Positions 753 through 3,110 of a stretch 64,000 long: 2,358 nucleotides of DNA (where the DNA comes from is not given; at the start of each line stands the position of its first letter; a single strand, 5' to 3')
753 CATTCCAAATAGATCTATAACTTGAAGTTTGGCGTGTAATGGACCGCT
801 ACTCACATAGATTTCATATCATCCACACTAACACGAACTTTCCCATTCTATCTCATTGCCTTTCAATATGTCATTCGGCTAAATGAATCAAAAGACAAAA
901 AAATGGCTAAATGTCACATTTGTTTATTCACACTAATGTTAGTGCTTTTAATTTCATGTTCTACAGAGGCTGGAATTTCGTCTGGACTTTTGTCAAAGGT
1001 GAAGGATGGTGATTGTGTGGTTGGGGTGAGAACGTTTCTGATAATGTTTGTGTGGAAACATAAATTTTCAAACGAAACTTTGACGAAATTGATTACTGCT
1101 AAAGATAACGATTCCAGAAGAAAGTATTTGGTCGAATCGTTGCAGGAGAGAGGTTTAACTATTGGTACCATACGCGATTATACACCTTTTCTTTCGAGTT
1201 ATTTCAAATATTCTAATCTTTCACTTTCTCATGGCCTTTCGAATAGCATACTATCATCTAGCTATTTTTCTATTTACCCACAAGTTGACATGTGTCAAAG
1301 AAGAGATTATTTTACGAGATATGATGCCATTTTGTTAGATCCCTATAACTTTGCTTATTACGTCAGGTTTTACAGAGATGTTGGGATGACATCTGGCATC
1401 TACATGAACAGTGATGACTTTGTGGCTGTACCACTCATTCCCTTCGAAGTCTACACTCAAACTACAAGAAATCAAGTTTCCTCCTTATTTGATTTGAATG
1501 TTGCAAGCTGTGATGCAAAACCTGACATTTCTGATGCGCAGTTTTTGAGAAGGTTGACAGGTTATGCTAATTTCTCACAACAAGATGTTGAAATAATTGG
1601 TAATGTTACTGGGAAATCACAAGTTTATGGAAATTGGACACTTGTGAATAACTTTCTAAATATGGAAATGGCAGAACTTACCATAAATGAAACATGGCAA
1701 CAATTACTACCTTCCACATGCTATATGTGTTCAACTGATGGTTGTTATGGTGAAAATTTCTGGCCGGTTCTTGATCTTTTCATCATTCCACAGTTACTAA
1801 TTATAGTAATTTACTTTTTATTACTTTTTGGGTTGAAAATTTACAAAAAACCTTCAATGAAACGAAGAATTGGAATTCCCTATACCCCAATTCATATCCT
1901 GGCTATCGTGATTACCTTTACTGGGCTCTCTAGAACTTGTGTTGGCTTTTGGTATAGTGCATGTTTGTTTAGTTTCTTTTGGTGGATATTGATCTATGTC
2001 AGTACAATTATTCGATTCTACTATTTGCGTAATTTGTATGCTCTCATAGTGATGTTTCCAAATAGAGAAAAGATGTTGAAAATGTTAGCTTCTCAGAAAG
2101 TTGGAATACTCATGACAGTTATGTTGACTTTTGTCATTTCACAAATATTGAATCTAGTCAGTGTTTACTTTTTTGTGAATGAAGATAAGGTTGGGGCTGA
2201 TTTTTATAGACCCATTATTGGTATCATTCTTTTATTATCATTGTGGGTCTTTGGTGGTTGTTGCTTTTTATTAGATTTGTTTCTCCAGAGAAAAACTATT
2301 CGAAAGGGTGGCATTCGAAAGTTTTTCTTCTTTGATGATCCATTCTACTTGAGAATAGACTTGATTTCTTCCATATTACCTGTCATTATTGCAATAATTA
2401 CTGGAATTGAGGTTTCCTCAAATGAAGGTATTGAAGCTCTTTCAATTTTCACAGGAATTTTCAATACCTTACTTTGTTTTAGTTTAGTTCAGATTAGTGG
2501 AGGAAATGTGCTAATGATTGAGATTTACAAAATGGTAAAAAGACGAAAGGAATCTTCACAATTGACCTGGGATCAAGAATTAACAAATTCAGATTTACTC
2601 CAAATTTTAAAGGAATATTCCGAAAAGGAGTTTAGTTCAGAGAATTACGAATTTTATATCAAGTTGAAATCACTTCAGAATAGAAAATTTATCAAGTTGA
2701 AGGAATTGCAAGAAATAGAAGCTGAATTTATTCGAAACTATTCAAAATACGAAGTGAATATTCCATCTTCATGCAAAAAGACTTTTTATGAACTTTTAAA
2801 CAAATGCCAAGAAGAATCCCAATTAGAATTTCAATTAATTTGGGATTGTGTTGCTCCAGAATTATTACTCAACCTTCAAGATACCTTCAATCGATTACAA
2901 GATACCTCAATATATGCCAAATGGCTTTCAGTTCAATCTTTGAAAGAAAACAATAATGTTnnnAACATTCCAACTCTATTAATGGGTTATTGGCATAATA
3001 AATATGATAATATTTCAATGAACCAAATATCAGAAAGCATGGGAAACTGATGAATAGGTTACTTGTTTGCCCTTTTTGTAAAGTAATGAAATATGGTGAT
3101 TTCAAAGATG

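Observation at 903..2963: Single-exon 7TM-RGS fusion gene: a receptor with its own GTPase-accelerating domain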

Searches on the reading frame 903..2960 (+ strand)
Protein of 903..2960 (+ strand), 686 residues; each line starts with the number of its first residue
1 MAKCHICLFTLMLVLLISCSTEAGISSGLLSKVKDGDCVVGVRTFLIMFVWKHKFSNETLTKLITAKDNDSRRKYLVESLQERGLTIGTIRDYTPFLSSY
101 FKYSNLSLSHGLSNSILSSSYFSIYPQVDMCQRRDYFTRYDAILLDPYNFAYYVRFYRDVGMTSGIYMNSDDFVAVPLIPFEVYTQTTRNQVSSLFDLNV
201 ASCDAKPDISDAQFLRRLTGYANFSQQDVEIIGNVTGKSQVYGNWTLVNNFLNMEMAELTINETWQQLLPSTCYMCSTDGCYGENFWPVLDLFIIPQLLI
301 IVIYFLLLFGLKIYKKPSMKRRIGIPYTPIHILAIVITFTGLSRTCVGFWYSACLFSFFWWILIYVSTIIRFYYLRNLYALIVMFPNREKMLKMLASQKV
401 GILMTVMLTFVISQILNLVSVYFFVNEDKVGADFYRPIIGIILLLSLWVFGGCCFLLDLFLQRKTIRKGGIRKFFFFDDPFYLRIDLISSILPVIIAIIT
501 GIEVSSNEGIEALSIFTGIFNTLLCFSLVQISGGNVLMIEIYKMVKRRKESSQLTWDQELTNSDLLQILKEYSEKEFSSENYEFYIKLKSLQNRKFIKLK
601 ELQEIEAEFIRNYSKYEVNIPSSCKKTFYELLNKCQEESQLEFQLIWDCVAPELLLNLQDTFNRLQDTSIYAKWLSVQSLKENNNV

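Call 3: search_protein_families(library=pfam, proteins=[window:903-2960:+], max_evalue=1)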
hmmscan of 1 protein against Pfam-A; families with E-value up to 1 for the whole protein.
window:903-2960:+ (686 aa): 1 family
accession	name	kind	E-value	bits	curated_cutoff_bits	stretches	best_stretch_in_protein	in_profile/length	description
PF00615.24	RGS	-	4.9e-05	24.1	23.9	1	560-644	6-90/117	Regulator of G protein signaling domain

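Call 4: search_solved_structures(query=window:903-2960:+, max_evalue=1, show_alignments=2)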
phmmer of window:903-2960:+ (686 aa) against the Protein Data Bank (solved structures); distinct sequences matched with E-value up to 1: 12.
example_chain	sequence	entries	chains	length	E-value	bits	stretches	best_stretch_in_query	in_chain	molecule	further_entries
2a72_A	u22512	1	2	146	0.032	15.9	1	569-673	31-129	Regulator of G-protein signalling 7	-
2d9j_A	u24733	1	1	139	0.038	15.7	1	569-640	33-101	Regulator of G-protein signalling 7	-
6h31_A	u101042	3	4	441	0.047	15.4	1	121-191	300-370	DUF2338 domain-containing protein | Staphylopine dehydrogenase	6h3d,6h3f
6gmz_A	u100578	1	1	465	0.049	15.3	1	121-191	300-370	Staphylopine dehydrogenase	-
6c4r_A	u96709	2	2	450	0.053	15.2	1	121-191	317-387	Staphylopine dehydrogenase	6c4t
2crp_A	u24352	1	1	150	0.076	14.7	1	557-626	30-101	Regulator of G-protein signaling 5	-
2dlv_A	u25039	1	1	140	0.12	14.1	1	555-671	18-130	Regulator of G-protein signaling 18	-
2jm5_A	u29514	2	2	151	0.17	13.5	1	555-634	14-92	Regulator of G-protein signaling 18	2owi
7ewp_C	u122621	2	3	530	0.55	11.8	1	569-639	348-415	Regulator of G-protein signaling 7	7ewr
7shf_C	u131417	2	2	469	0.56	11.8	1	569-628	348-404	Isoform 2 of Regulator of G-protein signaling 7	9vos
6n9g_A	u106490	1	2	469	0.61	11.7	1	569-628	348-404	Regulator of G-protein signaling 7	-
2v4z_B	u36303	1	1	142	0.78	11.3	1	556-628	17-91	REGULATOR OF G-PROTEIN SIGNALING 2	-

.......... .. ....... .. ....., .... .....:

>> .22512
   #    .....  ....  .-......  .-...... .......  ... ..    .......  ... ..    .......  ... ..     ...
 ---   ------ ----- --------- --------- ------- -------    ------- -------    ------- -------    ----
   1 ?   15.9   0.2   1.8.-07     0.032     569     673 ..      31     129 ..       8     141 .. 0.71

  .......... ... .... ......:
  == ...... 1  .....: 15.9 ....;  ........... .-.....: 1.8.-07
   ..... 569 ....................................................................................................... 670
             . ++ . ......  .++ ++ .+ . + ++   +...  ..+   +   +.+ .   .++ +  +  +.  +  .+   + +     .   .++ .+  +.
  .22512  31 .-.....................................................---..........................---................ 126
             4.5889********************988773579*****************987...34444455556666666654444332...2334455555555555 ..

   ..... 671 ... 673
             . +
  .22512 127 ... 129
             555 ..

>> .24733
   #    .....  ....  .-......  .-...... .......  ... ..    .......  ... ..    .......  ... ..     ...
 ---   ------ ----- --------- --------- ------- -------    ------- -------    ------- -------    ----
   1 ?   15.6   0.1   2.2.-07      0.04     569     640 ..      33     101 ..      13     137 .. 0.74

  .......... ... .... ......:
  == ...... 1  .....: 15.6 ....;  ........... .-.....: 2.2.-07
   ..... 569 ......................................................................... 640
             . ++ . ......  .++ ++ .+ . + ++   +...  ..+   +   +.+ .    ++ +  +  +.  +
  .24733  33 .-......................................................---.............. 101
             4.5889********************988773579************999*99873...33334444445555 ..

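Call 5: find_homologous_proteins(query=window:903-2960:+, max_evalue=0.001)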
Query window:903-2960:+ (686 aa): 6 proteins with E <= 0.001 among 8000 candidates.
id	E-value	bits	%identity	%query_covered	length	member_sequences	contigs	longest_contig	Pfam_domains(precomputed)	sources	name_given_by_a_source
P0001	0.0e+0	1431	92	100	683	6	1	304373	PF00615.25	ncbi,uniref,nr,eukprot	ncbi:hypothetical protein NAEGRDRAFT_73295 [Naegleria gruberi]|uniref:RGS domain-containing protein 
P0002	1.2e-239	815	72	72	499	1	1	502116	-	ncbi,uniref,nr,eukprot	ncbi:RGS domain-containing protein [Naegleria gruberi]|uniref:RGS domain-containing protein n=1 Tax=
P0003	1.4e-193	663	55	79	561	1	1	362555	PF00615.25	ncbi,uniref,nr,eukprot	ncbi:hypothetical protein NAEGRDRAFT_70688 [Naegleria gruberi]|uniref:RGS domain-containing protein 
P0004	1.8e-40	157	28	72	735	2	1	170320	PF00615.25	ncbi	ncbi:hypothetical protein ABK040_000860 [Willaertia magna]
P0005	2.1e-33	134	27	80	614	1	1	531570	PF00615.25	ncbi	ncbi:hypothetical protein ABK040_000309 [Willaertia magna]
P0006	1.3e-23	102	27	61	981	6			PF00615.25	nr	nr:unnamed protein product [Naegleria fowleri]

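Call 24: find_homologous_proteins(query=A1, max_evalue=0.001)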
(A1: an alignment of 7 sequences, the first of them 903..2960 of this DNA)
Query A1 (7 sequences) (686 aa, profile of the alignment): 5 proteins with E <= 0.001 among 8000 candidates.
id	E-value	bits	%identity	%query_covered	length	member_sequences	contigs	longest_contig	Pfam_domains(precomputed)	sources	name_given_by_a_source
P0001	0.0e+0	1090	92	100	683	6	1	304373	PF00615.25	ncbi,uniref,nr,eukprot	ncbi:hypothetical protein NAEGRDRAFT_73295 [Naegleria gruberi]|uniref:RGS domain-containing protein 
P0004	7.5e-283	958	28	72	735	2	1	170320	PF00615.25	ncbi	ncbi:hypothetical protein ABK040_000860 [Willaertia magna]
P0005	1.3e-247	842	27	80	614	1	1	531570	PF00615.25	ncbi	ncbi:hypothetical protein ABK040_000309 [Willaertia magna]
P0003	2.6e-241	821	55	79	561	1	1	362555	PF00615.25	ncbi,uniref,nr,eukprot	ncbi:hypothetical protein NAEGRDRAFT_70688 [Naegleria gruberi]|uniref:RGS domain-containing protein 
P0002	5.8e-228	777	72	72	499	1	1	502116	-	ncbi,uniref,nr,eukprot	ncbi:RGS domain-containing protein [Naegleria gruberi]|uniref:RGS domain-containing protein n=1 Tax=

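Call 35: predict_structure(alignment_id=A1)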
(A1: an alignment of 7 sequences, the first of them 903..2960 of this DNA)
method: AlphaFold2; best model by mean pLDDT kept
length: 686 residues; sequences in the alignment: 7
mean_pLDDT: 45.2   pTM: 0.26
mean pLDDT of the five models: 45.2, 43.5, 42.2, 42.0, 41.1
residues with pLDDT >= 90: 0; 70-90: 108; 50-70: 112; < 50: 466
segments of 3 or more residues with pLDDT < 50: 1-55, 59-73, 84-225, 227-356, 409-411, 416-438, 470-554, 614-616, 684-686
pLDDT, mean of each block of 10 residues (from residue 1): 37 36 24 23 29 45 45 50 41 28 23 21 23 26 27 28 26 29 34 31 24 29 42 36 42 39 31 23 28 41 46 39 37 35 33 48 52 54 66 60 51 48 38 46 52 55 54 41 46 44 41 37 32 32 38 52 77 72 82 84 82 53 77 85 84 74 77 79 57
secondary structure, 60 per line:
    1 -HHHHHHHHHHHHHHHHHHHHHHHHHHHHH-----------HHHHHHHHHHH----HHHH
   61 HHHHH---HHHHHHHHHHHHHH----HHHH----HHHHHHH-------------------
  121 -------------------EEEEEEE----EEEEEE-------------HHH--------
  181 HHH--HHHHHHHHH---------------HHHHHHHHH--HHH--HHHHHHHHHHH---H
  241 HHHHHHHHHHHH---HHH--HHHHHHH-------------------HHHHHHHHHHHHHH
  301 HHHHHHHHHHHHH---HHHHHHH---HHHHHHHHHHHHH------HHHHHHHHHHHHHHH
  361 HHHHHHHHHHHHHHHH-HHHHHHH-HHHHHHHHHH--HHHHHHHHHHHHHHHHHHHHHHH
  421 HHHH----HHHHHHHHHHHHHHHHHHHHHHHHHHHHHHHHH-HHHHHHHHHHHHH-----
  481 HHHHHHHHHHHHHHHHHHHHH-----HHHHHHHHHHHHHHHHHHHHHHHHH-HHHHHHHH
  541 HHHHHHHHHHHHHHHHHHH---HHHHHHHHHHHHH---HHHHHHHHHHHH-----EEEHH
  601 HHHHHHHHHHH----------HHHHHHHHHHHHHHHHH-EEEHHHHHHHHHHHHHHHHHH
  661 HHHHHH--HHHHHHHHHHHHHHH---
elements in order (helices of 4 or more, strands of 3 or more residues): H2-30 H42-52 H57-65 H69-82 H87-90 H95-101 E140-146 E151-156 H186-194 H210-218 H226-236 H240-252 H261-267 H287-313 H317-323 H327-339 H346-376 H378-384 H386-395 H398-424 H429-461 H463-475 H481-501 H507-531 H533-559 H563-575 H579-590 E596-598 H599-611 H622-638 E640-642 H643-666 H669-683

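Call 37: search_protein_families(library=pfam, alignment_id=A3, max_evalue=0.001)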
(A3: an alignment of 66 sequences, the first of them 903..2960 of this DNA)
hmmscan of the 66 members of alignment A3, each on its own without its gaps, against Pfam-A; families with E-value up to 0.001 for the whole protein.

A. member 1, window:903-2960:+ (686 aa): 1 family
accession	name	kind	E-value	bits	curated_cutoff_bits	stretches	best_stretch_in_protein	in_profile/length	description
PF00615.24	RGS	-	4.9e-05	24.1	23.9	1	560-644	6-90/117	Regulator of G protein signaling domain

B. families by the number of members that match (of 66 scanned): 2 families
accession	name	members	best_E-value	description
PF00615.24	RGS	32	2.1e-09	Regulator of G protein signaling domain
PF09084.16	NMT1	1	0.00014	NMT1/THI5 like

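Call 47: predict_structure(alignment_id=A3)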
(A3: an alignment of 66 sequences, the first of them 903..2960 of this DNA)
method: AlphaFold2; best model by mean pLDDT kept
length: 686 residues; sequences in the alignment: 66
mean_pLDDT: 88.0   pTM: 0.82
mean pLDDT of the five models: 88.0, 87.2, 87.0, 85.9, 85.6
residues with pLDDT >= 90: 415; 70-90: 206; 50-70: 56; < 50: 9
segments of 3 or more residues with pLDDT < 50: 18-22
pLDDT, mean of each block of 10 residues (from residue 1): 53 51 68 93 96 92 93 93 91 94 88 69 83 77 95 86 73 96 81 75 91 92 94 96 91 74 93 84 81 96 98 92 95 93 88 96 97 89 89 91 96 96 87 91 96 94 89 75 92 95 75 91 97 95 85 65 90 88 95 96 97 90 96 96 96 91 86 85 77
secondary structure, 60 per line:
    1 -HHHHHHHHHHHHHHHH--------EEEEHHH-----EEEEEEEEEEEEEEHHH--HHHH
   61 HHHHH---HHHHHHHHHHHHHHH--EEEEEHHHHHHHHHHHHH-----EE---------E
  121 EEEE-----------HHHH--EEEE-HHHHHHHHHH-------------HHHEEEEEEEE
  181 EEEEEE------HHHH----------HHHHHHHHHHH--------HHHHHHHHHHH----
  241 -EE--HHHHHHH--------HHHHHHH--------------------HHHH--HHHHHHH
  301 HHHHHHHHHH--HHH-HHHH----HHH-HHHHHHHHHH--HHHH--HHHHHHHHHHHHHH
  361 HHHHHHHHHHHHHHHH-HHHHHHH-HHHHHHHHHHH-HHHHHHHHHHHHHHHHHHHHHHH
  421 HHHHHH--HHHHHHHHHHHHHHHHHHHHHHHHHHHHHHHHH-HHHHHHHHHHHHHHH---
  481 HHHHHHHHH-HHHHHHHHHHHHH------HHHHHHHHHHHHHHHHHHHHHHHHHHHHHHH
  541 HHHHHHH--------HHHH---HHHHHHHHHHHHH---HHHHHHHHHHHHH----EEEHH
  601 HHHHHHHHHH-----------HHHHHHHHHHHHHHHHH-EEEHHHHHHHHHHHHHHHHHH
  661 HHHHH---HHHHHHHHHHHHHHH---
elements in order: H2-17 E26-29 E38-51 H57-65 H69-83 E86-90 H91-103 E120-124 H136-139 E142-145 H147-156 E173-186 H193-196 H207-217 H226-236 H246-252 H261-267 H288-291 H294-310 H317-320 H329-338 H341-344 H347-376 H378-384 H386-396 H398-426 H429-461 H463-477 H481-489 H491-503 H510-547 H556-559 H563-575 H579-591 E596-598 H599-610 H622-638 E640-642 H643-665 H669-683

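Call 53: fold_search(model_id=the predicted structure, library=pdb)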
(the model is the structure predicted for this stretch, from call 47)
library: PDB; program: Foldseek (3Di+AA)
matches with E <= 10: 770; with E <= 0.001: 0
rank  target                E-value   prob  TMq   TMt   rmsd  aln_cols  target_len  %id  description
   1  4n6h                  2.7e-03  1.00  0.23  0.34  13.3       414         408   10  1.8 A Structure of the human delta opioid 7TM receptor (PSI Community Target) (released 2013-12-25)
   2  7f1q_R                2.9e-03  1.00  0.24  0.40   7.6       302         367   12  Cryo-EM structure of the chemokine receptor CCR5 in complex with MIP-1a and Gi (released 2021-07-14)
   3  6ibb_C                3.0e-03  1.00  0.24  0.47   7.4       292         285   10  Crystal structure of the rat isoform of the succinate receptor SUCNR1 (GPR91) in complex with a nanobody (released 2019-08-14)
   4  6ibb_A                5.1e-03  1.00  0.23  0.41  10.5       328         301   12  Crystal structure of the rat isoform of the succinate receptor SUCNR1 (GPR91) in complex with a nanobody (released 2019-08-14)
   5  9mdu_A                7.7e-03  1.00  0.24  0.46   7.4       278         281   14  Human CXCR4 tetramer (released 2025-09-10)
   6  8efb_R                9.6e-03  1.00  0.26  0.51   6.8       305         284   11  Oliceridine-bound mu-opioid receptor-Gi complex (released 2022-11-09)
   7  9uwl_A                1.1e-02  1.00  0.23  0.51   6.8       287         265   14  Cryo-EM structure of human V1aR bound with SRX246 at a resolution of 2.6 angstrom (released 2026-02-04)
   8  9mdu_B                1.1e-02  1.00  0.22  0.43   7.7       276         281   14  Human CXCR4 tetramer (released 2025-09-10)
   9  9uwi_A                1.5e-02  1.00  0.24  0.51   6.8       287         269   13  Cryo-EM structure of human V1aR bound with atosiban at a resolution of 2.8 angstrom (released 2026-01-28)
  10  9kuv_R                1.6e-02  1.00  0.24  0.43   9.2       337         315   11  Mechanistic insights into the versatile stoichiometry and biased signaling of the apelin receptor-arrestin complex (released 2025-09-17)
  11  7o7f_C                1.7e-02  1.00  0.24  0.45   7.7       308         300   13  Structural basis of the activation of the CC chemokine receptor 5 by a chemokine agonist (released 2021-06-30)
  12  7vv6                  2.0e-02  1.00  0.23  0.47   7.6       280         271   14  Cryo-EM structure of pseudoallergen receptor MRGPRX2 complex with C48/80 (local) (released 2021-12-01)
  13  6lw5_A                2.0e-02  0.99  0.25  0.36  11.7       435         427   12  Crystal structure of the human formyl peptide receptor 2 in complex with WKYMVm (released 2020-03-25)
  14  8u4r_R                2.1e-02  1.00  0.23  0.46   8.2       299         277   12  Structure of REGN7663-Fab bound CXCR4 (released 2024-03-13)
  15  9kb6                  2.1e-02  1.00  0.24  0.22   8.0       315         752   14  Cryo-EM structure of LGR4 (released 2025-10-15)
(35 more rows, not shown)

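Call 71: find_encoding_contigs(protein=P0001, flank=6000, max_places=3)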
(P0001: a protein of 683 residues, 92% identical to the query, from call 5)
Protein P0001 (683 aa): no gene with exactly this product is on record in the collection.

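Call 72: find_related_loci(query=window:903-2960:+, collection=genome_contigs, flank=8000)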
Query window:903-2960:+ (686 aa) in genome_contigs; peptide patterns used: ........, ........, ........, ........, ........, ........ (x = any residue, [..] = any of these).
19 stretches matched a pattern, but none encodes a relative of the query by tblastn (E <= 1e-3).

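Call 73: find_encoding_contigs(protein=window:903-2960:+, flank=3000, max_places=3)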
Protein window:903-2960:+ (686 aa): no gene with exactly this product is on record in the collection.
